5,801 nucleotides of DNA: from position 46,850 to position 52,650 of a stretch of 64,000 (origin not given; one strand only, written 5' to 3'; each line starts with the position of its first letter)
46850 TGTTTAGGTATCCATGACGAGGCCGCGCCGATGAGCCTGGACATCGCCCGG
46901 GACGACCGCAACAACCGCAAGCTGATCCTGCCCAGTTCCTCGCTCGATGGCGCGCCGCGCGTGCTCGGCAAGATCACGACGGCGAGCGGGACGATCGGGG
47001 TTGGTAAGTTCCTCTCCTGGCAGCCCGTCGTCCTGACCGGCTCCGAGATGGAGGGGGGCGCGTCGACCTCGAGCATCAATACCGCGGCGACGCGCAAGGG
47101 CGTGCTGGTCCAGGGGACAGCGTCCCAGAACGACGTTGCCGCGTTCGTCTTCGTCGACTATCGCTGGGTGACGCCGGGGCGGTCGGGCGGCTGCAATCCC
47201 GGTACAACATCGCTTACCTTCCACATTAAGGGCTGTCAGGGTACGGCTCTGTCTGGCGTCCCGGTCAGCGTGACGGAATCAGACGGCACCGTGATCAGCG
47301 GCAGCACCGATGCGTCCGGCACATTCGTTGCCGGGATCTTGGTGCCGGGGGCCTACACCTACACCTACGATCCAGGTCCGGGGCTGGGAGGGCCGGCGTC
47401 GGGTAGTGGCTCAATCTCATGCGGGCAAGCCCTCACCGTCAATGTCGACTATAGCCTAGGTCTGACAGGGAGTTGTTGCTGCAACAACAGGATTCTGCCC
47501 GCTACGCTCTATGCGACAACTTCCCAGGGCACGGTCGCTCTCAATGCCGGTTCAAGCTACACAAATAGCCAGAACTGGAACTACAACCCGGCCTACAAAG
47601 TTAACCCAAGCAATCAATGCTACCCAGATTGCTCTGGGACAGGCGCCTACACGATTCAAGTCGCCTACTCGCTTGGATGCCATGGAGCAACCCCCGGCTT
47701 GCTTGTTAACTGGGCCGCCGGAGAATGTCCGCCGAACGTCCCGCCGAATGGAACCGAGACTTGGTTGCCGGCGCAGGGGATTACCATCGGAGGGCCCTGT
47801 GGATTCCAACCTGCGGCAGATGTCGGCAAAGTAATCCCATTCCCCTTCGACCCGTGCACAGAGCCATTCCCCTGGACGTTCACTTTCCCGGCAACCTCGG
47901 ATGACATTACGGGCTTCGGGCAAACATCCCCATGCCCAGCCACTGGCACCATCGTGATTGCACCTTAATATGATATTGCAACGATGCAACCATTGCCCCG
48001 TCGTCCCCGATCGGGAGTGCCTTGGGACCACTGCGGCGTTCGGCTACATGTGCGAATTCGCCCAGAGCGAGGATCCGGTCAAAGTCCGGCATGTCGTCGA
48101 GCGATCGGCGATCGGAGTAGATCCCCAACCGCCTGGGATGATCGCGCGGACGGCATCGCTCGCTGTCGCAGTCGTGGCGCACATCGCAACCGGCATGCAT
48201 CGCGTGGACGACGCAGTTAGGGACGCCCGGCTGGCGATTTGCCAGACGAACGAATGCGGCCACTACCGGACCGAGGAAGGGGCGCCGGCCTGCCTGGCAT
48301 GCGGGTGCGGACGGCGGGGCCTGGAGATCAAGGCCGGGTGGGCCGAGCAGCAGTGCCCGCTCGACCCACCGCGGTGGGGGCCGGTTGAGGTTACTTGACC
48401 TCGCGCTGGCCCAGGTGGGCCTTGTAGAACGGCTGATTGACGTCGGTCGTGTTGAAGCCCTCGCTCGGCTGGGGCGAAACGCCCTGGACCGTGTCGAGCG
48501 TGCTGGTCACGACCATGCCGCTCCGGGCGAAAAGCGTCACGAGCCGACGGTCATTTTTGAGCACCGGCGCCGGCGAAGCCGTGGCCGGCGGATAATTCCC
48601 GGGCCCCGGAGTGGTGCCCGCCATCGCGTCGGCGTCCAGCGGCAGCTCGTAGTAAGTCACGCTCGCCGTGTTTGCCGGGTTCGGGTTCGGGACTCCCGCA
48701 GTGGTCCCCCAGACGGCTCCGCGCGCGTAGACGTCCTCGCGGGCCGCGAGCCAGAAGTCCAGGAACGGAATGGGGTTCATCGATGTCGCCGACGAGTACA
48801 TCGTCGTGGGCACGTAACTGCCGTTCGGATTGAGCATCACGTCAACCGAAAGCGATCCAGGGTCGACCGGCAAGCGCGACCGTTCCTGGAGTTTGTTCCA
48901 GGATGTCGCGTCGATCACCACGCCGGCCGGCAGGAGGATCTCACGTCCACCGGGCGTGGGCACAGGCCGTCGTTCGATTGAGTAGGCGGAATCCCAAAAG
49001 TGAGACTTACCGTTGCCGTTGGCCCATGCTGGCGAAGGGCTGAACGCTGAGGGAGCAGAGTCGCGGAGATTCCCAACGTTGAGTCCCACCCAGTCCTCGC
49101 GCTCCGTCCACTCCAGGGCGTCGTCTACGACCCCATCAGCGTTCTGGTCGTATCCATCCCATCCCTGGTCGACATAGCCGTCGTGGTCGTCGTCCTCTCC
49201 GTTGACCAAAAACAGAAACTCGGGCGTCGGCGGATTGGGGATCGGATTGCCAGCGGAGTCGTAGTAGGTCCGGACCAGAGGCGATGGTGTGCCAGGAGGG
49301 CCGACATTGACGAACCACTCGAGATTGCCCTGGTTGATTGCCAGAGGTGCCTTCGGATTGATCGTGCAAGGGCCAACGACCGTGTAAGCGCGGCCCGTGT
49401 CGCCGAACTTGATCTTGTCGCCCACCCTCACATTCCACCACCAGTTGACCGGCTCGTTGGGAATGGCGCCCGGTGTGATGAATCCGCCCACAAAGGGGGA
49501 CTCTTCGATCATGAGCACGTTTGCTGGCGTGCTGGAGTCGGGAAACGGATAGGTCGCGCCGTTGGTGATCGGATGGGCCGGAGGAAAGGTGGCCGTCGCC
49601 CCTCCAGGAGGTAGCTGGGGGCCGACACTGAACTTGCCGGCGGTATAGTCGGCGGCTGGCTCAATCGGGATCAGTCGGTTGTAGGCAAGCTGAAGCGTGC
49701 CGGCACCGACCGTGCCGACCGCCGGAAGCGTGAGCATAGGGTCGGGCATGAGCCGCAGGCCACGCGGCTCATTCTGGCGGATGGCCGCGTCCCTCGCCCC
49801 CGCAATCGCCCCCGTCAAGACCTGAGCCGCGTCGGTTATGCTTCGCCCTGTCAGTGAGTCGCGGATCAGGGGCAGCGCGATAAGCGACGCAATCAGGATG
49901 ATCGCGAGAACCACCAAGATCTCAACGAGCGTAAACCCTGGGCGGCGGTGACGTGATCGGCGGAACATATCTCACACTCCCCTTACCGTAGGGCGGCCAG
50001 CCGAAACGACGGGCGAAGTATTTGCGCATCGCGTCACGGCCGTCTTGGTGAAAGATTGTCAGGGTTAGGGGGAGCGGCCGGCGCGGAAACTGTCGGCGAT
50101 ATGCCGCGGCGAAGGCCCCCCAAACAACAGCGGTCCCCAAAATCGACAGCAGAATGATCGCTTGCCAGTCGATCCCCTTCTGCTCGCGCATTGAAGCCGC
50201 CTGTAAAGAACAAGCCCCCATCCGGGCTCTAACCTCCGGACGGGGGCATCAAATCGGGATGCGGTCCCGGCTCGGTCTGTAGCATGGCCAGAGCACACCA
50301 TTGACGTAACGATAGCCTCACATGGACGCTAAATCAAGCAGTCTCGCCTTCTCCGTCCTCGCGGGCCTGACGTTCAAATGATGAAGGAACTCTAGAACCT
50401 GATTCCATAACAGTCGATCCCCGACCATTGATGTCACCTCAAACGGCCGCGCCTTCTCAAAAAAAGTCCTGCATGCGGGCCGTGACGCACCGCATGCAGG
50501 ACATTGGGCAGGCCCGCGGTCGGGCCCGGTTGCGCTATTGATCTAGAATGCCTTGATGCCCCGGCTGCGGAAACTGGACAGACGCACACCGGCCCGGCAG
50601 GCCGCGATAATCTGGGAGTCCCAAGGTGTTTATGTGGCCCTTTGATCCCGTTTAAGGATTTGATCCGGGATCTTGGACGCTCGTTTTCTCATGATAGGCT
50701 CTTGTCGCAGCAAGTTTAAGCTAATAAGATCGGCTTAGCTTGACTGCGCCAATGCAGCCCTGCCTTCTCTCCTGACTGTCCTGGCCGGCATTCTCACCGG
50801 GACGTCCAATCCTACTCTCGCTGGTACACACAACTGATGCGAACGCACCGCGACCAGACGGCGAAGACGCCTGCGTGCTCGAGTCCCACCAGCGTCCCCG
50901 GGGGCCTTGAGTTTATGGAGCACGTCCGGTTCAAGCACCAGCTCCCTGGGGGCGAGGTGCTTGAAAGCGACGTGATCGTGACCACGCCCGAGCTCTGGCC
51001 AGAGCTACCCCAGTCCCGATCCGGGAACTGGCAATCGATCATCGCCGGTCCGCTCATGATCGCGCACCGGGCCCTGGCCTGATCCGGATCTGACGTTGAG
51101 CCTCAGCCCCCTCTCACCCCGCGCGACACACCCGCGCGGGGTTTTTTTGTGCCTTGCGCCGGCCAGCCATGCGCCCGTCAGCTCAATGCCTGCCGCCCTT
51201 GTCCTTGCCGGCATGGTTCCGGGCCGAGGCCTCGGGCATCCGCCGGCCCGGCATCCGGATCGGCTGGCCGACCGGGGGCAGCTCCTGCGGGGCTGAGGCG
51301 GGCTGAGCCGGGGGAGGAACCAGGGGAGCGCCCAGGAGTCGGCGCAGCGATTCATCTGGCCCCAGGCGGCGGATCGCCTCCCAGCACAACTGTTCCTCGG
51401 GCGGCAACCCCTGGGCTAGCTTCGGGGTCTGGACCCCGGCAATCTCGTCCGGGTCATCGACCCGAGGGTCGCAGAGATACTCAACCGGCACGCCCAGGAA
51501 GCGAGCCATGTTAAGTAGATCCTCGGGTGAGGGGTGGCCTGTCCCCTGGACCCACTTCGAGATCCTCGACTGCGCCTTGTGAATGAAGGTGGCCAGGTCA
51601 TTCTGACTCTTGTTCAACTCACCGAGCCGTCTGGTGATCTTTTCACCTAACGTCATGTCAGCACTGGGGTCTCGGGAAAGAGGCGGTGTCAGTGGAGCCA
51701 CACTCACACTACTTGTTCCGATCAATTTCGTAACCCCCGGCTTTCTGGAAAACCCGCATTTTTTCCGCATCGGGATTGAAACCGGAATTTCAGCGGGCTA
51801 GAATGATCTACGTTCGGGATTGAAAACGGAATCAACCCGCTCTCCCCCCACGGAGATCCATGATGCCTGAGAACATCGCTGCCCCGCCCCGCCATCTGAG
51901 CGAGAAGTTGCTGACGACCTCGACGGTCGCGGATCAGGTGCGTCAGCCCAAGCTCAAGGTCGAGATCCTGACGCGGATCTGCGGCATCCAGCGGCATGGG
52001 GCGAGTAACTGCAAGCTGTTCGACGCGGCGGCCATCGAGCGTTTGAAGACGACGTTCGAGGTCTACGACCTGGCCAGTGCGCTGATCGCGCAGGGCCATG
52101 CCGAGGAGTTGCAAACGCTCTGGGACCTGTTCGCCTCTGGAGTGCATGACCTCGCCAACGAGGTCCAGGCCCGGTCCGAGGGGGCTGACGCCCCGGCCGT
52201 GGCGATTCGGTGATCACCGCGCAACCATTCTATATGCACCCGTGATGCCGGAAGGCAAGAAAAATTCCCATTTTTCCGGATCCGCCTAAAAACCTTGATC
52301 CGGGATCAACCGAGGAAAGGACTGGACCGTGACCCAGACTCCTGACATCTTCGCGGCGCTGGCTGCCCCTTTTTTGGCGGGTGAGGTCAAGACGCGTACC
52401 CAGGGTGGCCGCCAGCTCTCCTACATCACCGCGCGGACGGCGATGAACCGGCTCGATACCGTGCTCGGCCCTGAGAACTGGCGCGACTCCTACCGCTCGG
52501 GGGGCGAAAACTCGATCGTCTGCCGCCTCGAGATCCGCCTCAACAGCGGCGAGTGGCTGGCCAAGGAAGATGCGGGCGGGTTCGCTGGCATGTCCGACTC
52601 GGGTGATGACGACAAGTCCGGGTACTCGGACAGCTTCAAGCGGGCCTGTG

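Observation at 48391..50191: Phage-borne 525-aa prepilin-type protein with calcium-binding-like acidic loops, in antisense orientation at the end of the tail module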

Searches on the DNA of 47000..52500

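Call 49: search_rna_families(source=window, start=47000, end=52500, threshold=evalue, max_evalue=1)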
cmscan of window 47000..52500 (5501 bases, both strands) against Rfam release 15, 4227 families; matches with E-value up to 1: 3.
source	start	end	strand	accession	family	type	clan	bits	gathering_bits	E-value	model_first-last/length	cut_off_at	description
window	52143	52208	-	RF03015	Transposase-2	Gene; sRNA;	-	25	42.7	0.066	1-69/69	no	Transposase-2 RNA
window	49733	49817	-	RF01518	pRNA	Gene;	-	22.1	34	0.5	1-90/90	no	NoRC associated RNA, pRNA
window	51064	51150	+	RF02837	anti-hemB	Gene; sRNA;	-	18.2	49.5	0.96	1-81/81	no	Burkholderia RNA 7 (anti-hemB)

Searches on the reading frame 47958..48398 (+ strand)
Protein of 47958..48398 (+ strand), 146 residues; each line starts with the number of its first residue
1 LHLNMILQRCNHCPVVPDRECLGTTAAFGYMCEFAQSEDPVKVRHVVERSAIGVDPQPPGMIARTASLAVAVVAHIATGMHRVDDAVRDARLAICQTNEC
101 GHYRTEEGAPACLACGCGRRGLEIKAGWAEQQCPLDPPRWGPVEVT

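Call 3: search_protein_families(library=pfam, proteins=[window:47958-48398:+], max_evalue=0.01)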
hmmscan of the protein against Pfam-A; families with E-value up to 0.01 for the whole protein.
window:47958-48398:+ (146 aa): 0 families

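Call 4: search_protein_families(library=ncbifam, proteins=[window:47958-48398:+], max_evalue=0.01)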
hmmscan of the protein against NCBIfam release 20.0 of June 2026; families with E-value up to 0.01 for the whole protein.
window:47958-48398:+ (146 aa): 0 families

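Call 53: search_protein_families(library=phrogs, proteins=[window:47958-48398:+], max_evalue=0.01)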
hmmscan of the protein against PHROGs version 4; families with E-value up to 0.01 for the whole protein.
window:47958-48398:+ (146 aa): 1 family
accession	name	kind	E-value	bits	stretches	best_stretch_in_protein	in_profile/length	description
phrog_13558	-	unknown function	3.5e-07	31.1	1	70-136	6-66/69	-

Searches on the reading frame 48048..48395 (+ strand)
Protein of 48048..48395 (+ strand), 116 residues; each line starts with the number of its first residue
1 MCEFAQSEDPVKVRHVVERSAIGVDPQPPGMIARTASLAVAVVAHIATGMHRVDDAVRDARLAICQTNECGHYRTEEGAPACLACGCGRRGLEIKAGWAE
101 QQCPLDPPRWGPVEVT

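Call 68: find_homologous_proteins(query=window:48048-48395:+, max_evalue=0.001)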
Query seq(116 aa) (116 aa): 4 proteins with E <= 0.001 among 16 candidates.
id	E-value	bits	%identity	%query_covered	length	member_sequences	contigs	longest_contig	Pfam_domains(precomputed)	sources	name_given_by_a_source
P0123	1.7e-73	262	100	100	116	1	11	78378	-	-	-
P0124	1.8e-33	133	56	97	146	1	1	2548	-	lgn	-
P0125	1.2e-30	124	63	70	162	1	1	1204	-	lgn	-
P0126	2.1e-17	81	49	81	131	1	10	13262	-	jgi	jgi:hypothetical protein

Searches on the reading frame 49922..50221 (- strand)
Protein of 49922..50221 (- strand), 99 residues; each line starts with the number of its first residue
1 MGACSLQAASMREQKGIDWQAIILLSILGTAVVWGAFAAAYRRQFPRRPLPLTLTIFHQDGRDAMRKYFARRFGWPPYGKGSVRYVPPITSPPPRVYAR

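Call 3: search_protein_families(library=pfam, proteins=[window:49922-50221:-], max_evalue=0.01)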
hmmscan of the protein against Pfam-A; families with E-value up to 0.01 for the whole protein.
window:49922-50221:- (99 aa): 0 families

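Call 4: search_protein_families(library=ncbifam, proteins=[window:49922-50221:-], max_evalue=0.01)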
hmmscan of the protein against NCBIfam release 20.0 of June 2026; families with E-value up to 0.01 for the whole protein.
window:49922-50221:- (99 aa): 0 families

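Call 53: search_protein_families(library=phrogs, proteins=[window:49922-50221:-], max_evalue=0.01)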
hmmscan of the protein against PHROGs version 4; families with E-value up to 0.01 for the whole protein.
window:49922-50221:- (99 aa): 0 families

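Call 67: find_homologous_proteins(query=window:49925-50191:-, max_evalue=0.01)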
Query seq(89 aa) (89 aa): 2 proteins with E <= 0.01 among 6 candidates.
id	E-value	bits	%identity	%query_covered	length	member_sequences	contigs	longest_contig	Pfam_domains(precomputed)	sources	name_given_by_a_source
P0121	1.7e-54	200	100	100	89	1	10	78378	-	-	-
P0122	9.3e-27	111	75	81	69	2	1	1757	-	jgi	jgi:hypothetical protein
